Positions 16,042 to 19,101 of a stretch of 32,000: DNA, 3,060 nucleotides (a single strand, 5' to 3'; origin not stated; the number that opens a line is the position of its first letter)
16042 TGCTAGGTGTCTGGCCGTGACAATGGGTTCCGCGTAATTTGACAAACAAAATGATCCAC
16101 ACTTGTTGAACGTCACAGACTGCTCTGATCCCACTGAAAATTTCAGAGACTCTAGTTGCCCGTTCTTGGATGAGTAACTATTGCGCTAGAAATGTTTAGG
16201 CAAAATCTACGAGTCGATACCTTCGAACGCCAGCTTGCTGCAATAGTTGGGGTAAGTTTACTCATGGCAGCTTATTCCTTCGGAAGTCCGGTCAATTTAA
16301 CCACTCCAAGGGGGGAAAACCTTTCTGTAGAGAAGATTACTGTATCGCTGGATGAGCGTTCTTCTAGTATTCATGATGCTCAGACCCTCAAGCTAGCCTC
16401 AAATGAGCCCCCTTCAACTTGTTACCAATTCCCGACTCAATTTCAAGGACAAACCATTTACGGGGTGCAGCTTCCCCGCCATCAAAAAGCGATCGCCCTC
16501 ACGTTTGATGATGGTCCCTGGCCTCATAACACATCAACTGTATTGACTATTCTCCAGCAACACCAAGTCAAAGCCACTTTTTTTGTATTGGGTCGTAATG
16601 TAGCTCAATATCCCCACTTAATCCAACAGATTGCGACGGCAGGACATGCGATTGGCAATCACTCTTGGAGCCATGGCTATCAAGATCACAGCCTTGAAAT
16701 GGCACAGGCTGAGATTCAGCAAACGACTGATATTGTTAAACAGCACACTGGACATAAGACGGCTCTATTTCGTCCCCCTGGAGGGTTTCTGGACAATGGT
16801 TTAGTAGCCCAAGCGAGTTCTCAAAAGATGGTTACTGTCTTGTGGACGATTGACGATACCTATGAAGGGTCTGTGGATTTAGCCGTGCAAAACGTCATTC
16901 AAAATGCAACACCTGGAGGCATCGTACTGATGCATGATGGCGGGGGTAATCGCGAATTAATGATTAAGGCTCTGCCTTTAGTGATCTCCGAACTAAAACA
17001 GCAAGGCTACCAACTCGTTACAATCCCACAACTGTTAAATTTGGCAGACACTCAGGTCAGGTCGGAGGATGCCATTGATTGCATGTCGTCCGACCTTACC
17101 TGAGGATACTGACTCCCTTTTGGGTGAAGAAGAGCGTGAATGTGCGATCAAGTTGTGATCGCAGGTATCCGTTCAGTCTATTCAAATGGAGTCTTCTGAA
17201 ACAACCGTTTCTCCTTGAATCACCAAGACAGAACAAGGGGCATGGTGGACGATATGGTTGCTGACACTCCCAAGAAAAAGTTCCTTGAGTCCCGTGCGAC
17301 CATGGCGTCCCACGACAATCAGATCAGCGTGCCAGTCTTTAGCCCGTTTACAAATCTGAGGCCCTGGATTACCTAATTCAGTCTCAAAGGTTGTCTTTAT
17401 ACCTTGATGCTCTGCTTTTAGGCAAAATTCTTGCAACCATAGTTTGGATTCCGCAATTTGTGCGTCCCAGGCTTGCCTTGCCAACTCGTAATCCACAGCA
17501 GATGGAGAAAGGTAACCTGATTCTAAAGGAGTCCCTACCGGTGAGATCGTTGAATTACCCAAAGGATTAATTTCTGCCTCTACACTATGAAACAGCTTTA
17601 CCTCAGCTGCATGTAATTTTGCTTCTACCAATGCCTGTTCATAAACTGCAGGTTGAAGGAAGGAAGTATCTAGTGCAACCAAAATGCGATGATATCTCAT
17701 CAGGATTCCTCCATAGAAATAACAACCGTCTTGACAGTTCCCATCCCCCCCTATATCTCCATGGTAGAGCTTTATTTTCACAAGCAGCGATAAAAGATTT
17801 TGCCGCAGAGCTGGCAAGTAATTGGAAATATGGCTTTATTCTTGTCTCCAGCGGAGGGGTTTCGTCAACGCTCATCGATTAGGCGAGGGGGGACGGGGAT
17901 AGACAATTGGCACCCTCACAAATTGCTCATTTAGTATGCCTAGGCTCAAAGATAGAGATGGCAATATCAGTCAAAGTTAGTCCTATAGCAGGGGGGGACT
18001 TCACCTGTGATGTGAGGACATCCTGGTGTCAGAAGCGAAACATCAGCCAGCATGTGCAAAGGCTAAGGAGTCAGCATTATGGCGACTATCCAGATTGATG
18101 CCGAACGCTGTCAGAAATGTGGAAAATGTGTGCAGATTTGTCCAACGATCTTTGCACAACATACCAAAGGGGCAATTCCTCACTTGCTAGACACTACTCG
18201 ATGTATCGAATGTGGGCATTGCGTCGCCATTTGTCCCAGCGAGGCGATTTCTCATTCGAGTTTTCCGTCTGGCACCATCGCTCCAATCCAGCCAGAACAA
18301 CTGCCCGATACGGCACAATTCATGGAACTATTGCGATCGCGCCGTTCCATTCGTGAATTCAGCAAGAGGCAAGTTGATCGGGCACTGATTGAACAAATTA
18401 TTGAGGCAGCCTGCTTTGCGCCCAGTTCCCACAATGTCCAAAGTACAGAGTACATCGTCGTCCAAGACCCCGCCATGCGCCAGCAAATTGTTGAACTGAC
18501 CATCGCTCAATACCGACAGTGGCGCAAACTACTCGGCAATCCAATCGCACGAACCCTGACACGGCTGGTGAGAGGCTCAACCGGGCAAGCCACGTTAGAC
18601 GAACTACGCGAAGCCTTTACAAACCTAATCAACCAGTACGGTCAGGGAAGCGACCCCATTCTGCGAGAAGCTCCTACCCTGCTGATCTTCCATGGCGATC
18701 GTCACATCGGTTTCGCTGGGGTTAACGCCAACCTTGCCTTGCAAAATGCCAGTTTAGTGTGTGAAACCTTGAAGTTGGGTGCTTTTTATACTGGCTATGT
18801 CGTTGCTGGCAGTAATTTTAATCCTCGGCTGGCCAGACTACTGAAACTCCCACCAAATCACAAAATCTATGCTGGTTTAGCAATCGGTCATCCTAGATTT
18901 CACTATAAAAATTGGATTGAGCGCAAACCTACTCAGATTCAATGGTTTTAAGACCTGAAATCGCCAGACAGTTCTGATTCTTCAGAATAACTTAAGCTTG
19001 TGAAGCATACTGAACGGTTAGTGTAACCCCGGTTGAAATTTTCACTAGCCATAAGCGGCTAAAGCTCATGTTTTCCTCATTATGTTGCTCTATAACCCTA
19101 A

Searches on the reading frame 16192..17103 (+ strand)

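Call 25: search_protein_families(library=pfam, proteins=[window:16192-17103:+], max_evalue=0.001)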
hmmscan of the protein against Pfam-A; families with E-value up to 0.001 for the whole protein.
window:16192-17103:+ (303 aa): 1 family
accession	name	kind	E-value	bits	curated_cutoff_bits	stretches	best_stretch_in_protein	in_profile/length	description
PF01522.26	Polysacc_deac_1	-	2e-34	118.7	23.1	1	96-212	4-120/124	Polysaccharide deacetylase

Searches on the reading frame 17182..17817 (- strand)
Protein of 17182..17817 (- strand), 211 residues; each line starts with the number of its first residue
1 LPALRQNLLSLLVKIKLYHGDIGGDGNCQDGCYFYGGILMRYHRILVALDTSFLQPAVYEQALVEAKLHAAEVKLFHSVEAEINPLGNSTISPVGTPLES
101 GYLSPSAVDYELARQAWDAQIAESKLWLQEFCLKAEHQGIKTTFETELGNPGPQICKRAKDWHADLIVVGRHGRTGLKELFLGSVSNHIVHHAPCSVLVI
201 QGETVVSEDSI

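Call 25: search_protein_families(library=pfam, proteins=[window:17182-17817:-], max_evalue=0.001)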
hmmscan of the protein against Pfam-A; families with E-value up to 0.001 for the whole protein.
window:17182-17817:- (211 aa): 1 family
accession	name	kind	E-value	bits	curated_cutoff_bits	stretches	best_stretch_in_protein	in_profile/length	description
PF00582.32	Usp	-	3.9e-30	105.7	24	1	42-200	2-140/141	Universal stress protein family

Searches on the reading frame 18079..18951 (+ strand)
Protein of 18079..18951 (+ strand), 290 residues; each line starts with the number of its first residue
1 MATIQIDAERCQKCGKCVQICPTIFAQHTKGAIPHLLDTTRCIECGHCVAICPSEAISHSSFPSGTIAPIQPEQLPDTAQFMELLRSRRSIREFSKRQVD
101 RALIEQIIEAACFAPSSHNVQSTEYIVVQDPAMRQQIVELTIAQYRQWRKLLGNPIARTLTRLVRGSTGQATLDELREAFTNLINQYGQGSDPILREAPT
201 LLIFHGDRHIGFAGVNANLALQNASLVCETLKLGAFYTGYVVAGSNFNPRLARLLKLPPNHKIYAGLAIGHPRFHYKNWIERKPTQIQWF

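Call 25: search_protein_families(library=pfam, proteins=[window:18079-18951:+], max_evalue=0.001)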
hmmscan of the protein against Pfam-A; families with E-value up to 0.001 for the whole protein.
window:18079-18951:+ (290 aa): 15 families
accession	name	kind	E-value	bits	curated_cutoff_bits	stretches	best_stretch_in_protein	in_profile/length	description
PF00881.29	Nitroreductase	-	5.8e-26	92.1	23.5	1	85-271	1-167/167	Nitroreductase family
PF00037.32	Fer4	-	6.5e-13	48.4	21.1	2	38-58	4-24/24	4Fe-4S binding domain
PF12837.12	Fer4_6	-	2.7e-11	43.3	25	2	4-23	2-21/24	4Fe-4S binding domain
PF12838.12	Fer4_7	-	3.3e-10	40.7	27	2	41-60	1-20/52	4Fe-4S dicluster domain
PF13237.11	Fer4_10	-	2.6e-09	37.3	25.5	1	4-53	2-53/53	4Fe-4S dicluster domain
PF12797.12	Fer4_2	-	2.7e-09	36.8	24.5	2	5-23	4-22/22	4Fe-4S binding domain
PF13187.11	Fer4_9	-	1.2e-08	35.3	27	1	10-57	1-52/52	4Fe-4S dicluster domain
PF13459.11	Fer4_15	-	1.9e-08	35.3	22.4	1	4-31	1-28/66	4Fe-4S single cluster domain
PF13183.11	Fer4_8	-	1.9e-07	31.9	27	0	40-55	3-18/68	4Fe-4S dicluster domain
PF13484.11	Fer4_16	-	3.8e-07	31.2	30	1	41-60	1-20/66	4Fe-4S double cluster binding domain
PF13370.11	Fer4_13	-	1.8e-06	29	24.5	1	6-30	1-25/58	4Fe-4S single cluster domain of Ferredoxin I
PF14697.11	Fer4_21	-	2.8e-06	27.8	35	1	5-57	2-57/59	4Fe-4S dicluster domain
PF25160.1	LdpA_Fe-S-bd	-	6.3e-06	26.3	27.6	0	39-61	25-47/49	LdpA Fe-S cluster-binding domain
PF12800.12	Fer4_4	-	2.3e-05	24.8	24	0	9-23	2-16/17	4Fe-4S binding domain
PF12798.12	Fer4_3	-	0.00038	21.5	27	0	42-56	1-15/15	4Fe-4S binding domain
